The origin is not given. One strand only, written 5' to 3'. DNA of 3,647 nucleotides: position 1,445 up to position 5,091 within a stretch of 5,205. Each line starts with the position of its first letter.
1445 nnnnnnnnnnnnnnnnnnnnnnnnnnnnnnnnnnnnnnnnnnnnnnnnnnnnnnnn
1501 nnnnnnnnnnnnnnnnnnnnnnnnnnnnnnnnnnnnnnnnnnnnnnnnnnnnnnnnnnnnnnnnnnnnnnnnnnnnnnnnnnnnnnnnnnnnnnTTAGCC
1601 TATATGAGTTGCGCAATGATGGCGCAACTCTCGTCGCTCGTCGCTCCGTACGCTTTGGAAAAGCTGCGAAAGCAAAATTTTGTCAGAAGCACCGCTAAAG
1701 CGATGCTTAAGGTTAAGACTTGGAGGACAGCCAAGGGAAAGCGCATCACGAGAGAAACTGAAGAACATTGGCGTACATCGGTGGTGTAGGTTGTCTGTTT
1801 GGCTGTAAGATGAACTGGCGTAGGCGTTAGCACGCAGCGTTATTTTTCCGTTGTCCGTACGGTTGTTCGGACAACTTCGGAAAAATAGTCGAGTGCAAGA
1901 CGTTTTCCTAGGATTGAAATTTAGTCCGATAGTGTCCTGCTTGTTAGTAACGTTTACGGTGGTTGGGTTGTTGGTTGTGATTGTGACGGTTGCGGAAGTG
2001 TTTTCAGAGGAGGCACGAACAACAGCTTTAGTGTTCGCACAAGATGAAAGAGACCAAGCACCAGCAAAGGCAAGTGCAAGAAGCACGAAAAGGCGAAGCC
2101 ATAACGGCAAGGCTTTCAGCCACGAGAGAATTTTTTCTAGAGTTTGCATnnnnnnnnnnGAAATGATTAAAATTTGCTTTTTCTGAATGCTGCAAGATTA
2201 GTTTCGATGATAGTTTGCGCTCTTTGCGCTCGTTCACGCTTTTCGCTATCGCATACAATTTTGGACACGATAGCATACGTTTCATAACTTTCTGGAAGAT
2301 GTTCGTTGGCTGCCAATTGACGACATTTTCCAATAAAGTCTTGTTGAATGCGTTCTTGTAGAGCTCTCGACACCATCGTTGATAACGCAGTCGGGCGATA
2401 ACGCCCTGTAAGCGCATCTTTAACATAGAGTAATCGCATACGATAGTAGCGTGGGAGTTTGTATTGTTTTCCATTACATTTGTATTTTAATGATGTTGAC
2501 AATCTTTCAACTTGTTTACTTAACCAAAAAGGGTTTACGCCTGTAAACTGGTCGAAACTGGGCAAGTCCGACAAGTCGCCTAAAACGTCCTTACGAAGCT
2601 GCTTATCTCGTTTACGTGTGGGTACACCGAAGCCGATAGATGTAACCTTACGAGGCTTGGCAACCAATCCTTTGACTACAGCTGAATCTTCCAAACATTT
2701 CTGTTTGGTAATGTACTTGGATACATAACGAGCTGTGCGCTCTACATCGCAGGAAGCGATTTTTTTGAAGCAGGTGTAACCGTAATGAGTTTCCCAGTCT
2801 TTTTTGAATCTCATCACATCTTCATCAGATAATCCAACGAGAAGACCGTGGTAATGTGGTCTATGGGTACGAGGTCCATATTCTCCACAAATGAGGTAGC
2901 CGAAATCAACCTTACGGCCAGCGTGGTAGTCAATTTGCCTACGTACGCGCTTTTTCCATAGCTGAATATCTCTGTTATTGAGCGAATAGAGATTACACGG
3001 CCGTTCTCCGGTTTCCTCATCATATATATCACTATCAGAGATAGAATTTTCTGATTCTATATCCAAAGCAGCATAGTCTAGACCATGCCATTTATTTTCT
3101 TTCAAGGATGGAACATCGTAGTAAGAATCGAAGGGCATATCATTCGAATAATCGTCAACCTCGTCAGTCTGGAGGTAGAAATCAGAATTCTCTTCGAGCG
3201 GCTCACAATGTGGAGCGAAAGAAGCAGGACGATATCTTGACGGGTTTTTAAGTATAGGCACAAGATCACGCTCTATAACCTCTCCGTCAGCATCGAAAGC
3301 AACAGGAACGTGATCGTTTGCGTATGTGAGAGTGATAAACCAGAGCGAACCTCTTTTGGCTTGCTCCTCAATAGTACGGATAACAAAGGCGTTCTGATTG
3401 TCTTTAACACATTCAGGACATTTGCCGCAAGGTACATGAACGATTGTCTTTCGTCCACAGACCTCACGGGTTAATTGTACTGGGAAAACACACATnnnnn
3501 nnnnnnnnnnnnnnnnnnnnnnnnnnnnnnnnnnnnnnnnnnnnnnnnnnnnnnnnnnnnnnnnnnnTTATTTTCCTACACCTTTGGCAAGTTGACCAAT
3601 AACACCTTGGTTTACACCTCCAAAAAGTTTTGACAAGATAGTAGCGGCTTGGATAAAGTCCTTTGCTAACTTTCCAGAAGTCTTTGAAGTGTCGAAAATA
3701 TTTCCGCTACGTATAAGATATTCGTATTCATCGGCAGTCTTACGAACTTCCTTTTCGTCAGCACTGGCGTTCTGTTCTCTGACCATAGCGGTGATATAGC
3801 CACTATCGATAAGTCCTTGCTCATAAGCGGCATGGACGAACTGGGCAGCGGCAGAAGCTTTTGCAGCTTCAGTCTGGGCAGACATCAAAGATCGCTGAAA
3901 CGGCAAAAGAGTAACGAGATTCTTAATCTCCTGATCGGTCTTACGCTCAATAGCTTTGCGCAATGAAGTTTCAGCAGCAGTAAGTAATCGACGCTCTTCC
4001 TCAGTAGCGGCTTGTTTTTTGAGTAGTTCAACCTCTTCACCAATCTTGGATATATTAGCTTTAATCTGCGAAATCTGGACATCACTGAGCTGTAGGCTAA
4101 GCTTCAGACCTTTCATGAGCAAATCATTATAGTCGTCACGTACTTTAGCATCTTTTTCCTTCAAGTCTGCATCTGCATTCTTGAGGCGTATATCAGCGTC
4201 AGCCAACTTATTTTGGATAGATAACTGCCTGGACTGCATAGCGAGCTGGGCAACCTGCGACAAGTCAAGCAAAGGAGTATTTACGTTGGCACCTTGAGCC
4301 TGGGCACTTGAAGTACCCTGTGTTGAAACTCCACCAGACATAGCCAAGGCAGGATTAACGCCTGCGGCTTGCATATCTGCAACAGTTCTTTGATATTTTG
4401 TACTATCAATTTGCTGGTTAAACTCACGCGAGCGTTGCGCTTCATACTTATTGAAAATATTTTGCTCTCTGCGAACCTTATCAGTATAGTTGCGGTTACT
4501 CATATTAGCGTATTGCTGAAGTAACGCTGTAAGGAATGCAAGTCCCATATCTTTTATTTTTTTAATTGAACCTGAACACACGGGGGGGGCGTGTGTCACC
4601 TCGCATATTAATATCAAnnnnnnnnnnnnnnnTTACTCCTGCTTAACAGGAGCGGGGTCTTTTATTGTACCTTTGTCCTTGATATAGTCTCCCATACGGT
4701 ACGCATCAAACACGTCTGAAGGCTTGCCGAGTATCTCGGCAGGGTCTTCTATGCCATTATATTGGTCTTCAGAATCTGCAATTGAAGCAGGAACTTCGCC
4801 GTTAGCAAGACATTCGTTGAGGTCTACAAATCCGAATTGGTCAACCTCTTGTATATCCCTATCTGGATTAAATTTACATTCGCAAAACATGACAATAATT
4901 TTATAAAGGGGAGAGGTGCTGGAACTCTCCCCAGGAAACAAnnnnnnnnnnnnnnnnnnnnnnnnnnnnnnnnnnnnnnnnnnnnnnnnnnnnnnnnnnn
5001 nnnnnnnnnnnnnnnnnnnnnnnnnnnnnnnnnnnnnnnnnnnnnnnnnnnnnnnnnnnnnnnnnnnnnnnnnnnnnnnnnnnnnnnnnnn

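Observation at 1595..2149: Signal-peptide plus lipobox ORF immediately downstream of Rep, unusual for a microvirus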

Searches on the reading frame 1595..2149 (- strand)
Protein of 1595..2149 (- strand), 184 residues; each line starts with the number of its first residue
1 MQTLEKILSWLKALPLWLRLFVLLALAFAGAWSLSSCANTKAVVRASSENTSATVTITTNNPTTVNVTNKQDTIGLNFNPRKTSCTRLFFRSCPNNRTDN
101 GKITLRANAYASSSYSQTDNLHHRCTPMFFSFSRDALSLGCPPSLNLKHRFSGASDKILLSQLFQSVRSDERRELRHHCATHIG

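Call 7: search_protein_families(library=phrogs, proteins=[window:1595-2149:-], max_evalue=0.1)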
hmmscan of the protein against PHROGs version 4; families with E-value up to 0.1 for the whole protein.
window:1595-2149:- (184 aa): 0 families

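Call 8: search_protein_families(library=pfam, proteins=[window:1595-2149:-], max_evalue=0.1)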
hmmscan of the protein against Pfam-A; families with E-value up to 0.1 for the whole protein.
window:1595-2149:- (184 aa): 0 families

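Call 12: find_homologous_proteins(query=window:1598-2149:-, max_evalue=0.01)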
Query window:1598-2149:- (184 aa): 16 proteins with E <= 0.01 among 143 candidates.
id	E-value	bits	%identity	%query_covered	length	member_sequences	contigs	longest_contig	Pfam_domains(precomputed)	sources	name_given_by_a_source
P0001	7.2e-102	356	89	100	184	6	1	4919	-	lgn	-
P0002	1.8e-88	312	79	100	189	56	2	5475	-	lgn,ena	-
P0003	1.3e-84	300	78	100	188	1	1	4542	-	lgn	-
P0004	1.3e-60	222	95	60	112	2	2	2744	-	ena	-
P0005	2.9e-34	136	82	45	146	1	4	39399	-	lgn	-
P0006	7.3e-31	125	82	43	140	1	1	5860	-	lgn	-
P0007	8.3e-29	118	75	43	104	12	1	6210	-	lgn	-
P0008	1.1e-28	118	82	27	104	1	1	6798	-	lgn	-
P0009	4.6e-28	116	68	45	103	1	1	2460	-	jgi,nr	jgi:hypothetical protein|nr:MAG TPA: hypothetical protein [Microviridae sp.]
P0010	8.2e-28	115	73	42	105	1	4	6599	-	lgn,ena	-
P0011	8.3e-28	115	73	42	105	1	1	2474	-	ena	-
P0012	1.7e-27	114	68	45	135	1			-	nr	nr:MAG TPA: hypothetical protein [Microviridae sp.]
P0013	2.7e-26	110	78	29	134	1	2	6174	-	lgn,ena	-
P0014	4.4e-26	109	68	43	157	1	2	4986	-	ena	-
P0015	1.7e-25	107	72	32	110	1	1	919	-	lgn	-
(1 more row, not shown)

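Call 15: find_encoding_contigs(protein=P0005, flank=10000, max_places=4)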
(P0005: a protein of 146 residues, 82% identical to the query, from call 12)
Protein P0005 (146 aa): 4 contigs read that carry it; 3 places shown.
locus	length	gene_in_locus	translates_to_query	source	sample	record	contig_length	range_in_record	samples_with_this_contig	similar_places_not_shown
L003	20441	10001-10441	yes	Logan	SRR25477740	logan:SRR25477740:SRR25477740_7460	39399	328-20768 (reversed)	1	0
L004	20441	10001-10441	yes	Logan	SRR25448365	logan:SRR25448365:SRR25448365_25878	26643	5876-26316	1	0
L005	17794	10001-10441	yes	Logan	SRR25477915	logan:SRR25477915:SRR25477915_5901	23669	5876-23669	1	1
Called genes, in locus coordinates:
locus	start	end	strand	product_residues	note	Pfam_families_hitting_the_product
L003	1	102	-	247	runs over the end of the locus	PF22435:MRM3-like_sub_bind, PF00588:SpoU_methylase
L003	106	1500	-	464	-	PF02784:Orn_Arg_deC_N, PF00278:Orn_DAP_Arg_deC (weak)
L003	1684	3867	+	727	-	PF07244:POTRA (weak), PF01103:Omp85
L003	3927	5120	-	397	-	PF07786:HGSNAT_cat (weak), PF16401:DUF5009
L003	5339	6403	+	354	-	PF00704:Glyco_hydro_18, PF23916:TIM-barrel_EndoS (weak)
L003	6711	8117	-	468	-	PF05958:tRNA_U5-meth_tr, PF13847:Methyltransf_31, PF13649:Methyltransf_25 (weak)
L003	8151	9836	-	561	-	PF02690:Na_Pi_cotrans, PF01895:PhoU (faint)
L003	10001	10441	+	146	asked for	-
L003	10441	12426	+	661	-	PF02305:Phage_F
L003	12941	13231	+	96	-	-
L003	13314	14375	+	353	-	-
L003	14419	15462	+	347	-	PF23343:REP_ORF2-G2P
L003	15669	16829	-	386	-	PF00753:Lactamase_B, PF19583:ODP, PF00258:Flavodoxin_1, PF12724:Flavodoxin_5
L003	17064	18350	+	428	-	PF05496:RuvB_N, PF07728:AAA_5 (weak), PF13173:AAA_14 (weak), PF13191:AAA_16 (faint), PF00004:AAA, PF16193:AAA_assoc_2, PF12002:MgsA_C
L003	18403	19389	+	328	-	PF01699:Na_Ca_ex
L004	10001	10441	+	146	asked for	-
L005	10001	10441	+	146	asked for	-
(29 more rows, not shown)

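Call 16: find_encoding_contigs(protein=P0004, flank=5000, max_places=3)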
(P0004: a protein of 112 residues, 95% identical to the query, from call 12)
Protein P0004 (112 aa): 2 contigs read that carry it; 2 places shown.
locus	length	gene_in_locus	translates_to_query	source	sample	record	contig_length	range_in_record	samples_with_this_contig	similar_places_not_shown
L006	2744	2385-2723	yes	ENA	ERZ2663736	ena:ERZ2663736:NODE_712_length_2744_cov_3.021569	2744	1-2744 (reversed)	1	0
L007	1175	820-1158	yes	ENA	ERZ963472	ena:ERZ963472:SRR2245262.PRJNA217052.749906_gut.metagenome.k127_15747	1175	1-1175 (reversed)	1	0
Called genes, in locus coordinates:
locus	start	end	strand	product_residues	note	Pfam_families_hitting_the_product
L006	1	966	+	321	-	?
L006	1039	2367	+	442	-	PF23343:REP_ORF2-G2P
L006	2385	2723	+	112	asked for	-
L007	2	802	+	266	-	?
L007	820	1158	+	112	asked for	-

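Call 23: find_encoding_contigs(protein=P0001, flank=6000, max_places=2)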
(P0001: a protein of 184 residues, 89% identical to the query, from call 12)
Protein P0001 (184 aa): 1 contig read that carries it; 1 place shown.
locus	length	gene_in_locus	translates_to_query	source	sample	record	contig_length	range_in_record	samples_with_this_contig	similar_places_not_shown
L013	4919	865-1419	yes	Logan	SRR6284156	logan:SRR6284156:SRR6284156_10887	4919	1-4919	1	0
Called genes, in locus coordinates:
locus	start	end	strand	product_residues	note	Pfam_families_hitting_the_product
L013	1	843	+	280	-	?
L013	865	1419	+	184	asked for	-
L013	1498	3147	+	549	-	PF02305:Phage_F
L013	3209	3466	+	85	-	-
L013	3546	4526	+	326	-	-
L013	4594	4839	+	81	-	-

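Call 24: find_encoding_contigs(protein=P0002, flank=6000, max_places=3)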
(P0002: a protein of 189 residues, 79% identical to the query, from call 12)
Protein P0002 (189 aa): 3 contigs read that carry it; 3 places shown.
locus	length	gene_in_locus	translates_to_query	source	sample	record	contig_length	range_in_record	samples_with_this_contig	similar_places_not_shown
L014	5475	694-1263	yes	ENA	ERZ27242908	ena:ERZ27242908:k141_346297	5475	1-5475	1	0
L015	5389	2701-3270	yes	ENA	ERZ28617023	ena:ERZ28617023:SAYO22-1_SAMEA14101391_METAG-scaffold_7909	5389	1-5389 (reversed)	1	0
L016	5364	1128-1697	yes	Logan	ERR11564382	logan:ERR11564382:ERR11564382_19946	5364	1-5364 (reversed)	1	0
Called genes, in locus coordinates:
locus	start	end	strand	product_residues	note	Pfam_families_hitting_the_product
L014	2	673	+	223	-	?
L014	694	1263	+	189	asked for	-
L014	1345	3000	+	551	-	PF02305:Phage_F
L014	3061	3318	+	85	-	-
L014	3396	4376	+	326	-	-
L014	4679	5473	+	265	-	?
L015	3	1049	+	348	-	?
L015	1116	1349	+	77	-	-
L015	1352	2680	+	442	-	PF23343:REP_ORF2-G2P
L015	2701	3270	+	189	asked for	-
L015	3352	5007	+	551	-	PF02305:Phage_F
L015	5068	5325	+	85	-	-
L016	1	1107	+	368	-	?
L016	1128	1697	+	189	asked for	-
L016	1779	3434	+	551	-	PF02305:Phage_F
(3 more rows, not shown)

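Call 25: find_encoding_contigs(protein=P0003, flank=6000, max_places=2)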
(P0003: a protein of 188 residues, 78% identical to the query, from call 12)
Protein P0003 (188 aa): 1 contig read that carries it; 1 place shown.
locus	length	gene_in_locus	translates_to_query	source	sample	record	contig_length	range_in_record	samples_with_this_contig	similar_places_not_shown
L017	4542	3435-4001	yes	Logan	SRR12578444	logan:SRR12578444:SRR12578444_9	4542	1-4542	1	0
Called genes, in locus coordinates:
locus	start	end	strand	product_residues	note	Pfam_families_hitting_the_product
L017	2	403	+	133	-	?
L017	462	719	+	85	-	-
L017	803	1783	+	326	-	-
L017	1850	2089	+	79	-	-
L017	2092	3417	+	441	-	PF23343:REP_ORF2-G2P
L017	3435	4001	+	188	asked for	-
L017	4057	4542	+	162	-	?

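Call 38: search_protein_families(library=ncbifam, proteins=[window:1598-2149:-], max_evalue=1)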
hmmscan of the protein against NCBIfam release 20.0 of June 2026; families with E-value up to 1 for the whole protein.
window:1598-2149:- (184 aa): 1 family
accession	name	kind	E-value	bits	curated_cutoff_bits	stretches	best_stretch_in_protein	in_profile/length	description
NF050142.1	PG1828_fam_lipo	equivalog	0.0017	19.1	50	1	21-65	4-48/59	PG1828 family lipoprotein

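Call 73: search_protein_families(library=padloc, proteins=[window:1598-2149:-], max_evalue=1)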
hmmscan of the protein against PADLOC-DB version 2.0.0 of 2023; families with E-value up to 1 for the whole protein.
window:1598-2149:- (184 aa): 0 families

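Call 87: find_encoding_contigs(protein=P0014, flank=6000, max_places=2)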
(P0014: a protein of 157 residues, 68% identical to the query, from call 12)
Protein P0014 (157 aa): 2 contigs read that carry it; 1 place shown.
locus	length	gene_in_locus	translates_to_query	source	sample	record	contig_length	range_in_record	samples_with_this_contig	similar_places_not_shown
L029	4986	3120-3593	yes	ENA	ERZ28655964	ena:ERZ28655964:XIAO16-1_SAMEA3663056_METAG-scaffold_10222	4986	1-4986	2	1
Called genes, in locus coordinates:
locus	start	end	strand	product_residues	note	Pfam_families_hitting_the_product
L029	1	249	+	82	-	?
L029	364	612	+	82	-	-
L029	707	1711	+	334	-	-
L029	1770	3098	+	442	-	PF23343:REP_ORF2-G2P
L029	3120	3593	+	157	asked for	-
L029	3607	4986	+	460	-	?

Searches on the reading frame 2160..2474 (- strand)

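Call 96: search_protein_families(library=phrogs, proteins=[window:2160-2474:-], max_evalue=0.05)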
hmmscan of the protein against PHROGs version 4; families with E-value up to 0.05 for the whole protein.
window:2160-2474:- (105 aa): 0 families

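Call 97: search_protein_families(library=pfam, proteins=[window:2160-2474:-], max_evalue=1)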
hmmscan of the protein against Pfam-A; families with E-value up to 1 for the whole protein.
window:2160-2474:- (105 aa): 1 family
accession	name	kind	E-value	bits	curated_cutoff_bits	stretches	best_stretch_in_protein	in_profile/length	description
PF16037.10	DUF4790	-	0.073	14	31.5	1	14-99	4-83/93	Domain of unknown function (DUF4790)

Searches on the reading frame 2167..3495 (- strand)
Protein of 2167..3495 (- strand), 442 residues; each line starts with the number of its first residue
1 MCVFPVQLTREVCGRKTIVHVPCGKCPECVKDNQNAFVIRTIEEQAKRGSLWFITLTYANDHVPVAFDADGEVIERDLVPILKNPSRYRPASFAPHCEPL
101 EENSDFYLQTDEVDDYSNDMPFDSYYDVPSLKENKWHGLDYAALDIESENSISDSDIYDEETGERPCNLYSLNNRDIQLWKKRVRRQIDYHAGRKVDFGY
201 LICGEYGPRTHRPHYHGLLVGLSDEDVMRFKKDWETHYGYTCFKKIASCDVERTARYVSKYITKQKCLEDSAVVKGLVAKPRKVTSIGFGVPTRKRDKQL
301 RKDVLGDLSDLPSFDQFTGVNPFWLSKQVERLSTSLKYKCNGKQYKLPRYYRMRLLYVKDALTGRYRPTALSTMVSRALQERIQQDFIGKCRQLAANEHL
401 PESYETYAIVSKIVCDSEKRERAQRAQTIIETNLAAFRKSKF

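Call 7: search_protein_families(library=phrogs, proteins=[window:2167-3495:-], max_evalue=0.1)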
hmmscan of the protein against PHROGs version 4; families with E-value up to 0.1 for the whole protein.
window:2167-3495:- (442 aa): 3 families
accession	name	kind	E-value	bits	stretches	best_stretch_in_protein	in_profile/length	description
phrog_942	-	DNA, RNA and nucleotide metabolism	2e-32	114.2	1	1-356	60-302/501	replication initiation protein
phrog_29197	-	unknown function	1e-17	65.7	2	19-71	60-112/187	-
phrog_3584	-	DNA, RNA and nucleotide metabolism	0.00022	21.7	1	175-268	90-185/265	replication initiation protein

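Call 8: search_protein_families(library=pfam, proteins=[window:2167-3495:-], max_evalue=0.1)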
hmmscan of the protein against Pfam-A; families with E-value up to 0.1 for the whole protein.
window:2167-3495:- (442 aa): 1 family
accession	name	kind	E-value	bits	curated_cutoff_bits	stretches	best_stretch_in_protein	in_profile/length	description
PF23343.2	REP_ORF2-G2P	-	2e-14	54.1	27.8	1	171-265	13-98/99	Replication-associated protein ORF2/G2P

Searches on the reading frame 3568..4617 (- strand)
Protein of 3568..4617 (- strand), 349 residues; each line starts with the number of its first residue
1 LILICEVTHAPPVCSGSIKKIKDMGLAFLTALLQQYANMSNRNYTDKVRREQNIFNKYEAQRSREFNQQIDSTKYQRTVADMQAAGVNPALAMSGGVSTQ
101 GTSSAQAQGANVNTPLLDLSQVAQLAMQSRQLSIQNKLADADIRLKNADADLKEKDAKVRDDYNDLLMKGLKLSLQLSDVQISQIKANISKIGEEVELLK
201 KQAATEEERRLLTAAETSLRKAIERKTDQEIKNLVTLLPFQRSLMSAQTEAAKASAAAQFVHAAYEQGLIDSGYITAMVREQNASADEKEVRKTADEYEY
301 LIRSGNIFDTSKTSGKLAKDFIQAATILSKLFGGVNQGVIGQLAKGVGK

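Call 7: search_protein_families(library=phrogs, proteins=[window:3568-4617:-], max_evalue=0.1)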
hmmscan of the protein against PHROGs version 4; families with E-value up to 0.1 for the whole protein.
window:3568-4617:- (349 aa): 16 families
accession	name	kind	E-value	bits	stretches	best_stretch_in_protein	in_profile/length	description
phrog_27063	-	tail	1e-15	59.2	1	39-230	38-217/306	pilot protein for DNA ejection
phrog_8693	-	tail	5.9e-15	56.9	1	52-238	24-215/258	pilot protein for DNA ejection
phrog_11693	-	tail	5.7e-14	53.8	1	47-164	25-148/228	pilot protein for DNA ejection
phrog_35928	-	tail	1.1e-13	52.3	1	27-113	41-127/172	pilot protein for DNA ejection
phrog_5158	-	unknown function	4.7e-12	47.1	1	40-151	55-170/322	-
phrog_16516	-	tail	1e-11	46.1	1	50-163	38-150/186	minor tail protein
phrog_8742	-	tail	8e-11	43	1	20-115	100-189/287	pilot protein for DNA ejection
phrog_21483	-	unknown function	1.6e-10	42.1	1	39-258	82-213/303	-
phrog_25360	-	unknown function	8.8e-10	39.5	1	27-126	26-117/316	-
phrog_18604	-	tail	1.2e-09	38.9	1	52-105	101-154/284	minor tail protein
phrog_22637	-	tail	3.8e-09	37.6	1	39-236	11-171/264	pilot protein for DNA ejection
phrog_34374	-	tail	2.7e-08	34.4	1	38-109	155-225/310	pilot protein for DNA ejection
phrog_20617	-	tail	1.6e-07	32.7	1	58-153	23-123/200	minor tail protein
phrog_8689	-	tail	2.3e-05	25.3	1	40-157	24-148/327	pilot protein for DNA ejection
phrog_29171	-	tail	0.0012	20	1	57-96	110-149/236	pilot protein for DNA ejection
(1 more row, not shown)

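Call 8: search_protein_families(library=pfam, proteins=[window:3568-4617:-], max_evalue=0.1)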
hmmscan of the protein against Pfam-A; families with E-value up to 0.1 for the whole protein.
window:3568-4617:- (349 aa): 0 families

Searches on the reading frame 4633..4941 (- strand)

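Call 7: search_protein_families(library=phrogs, proteins=[window:4633-4941:-], max_evalue=0.1)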
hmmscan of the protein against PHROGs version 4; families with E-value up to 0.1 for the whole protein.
window:4633-4941:- (102 aa): 0 families

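Call 8: search_protein_families(library=pfam, proteins=[window:4633-4941:-], max_evalue=0.1)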
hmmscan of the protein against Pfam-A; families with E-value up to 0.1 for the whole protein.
window:4633-4941:- (102 aa): 0 families

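Call 38: search_protein_families(library=ncbifam, proteins=[window:4633-4941:-], max_evalue=1)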
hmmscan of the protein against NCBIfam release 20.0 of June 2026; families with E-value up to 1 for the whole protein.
window:4633-4941:- (102 aa): 0 families

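Call 96: search_protein_families(library=phrogs, proteins=[window:4636-4890:-], max_evalue=0.05)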
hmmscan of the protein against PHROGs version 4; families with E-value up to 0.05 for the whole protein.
window:4636-4890:- (85 aa): 0 families

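Call 97: search_protein_families(library=pfam, proteins=[window:4636-4890:-], max_evalue=1)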
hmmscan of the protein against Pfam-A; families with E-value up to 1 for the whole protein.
window:4636-4890:- (85 aa): 1 family
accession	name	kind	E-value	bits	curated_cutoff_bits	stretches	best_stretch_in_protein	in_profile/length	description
PF24334.1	DUF7502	-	0.16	11.8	27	1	22-62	173-215/281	Family of unknown function (DUF7502)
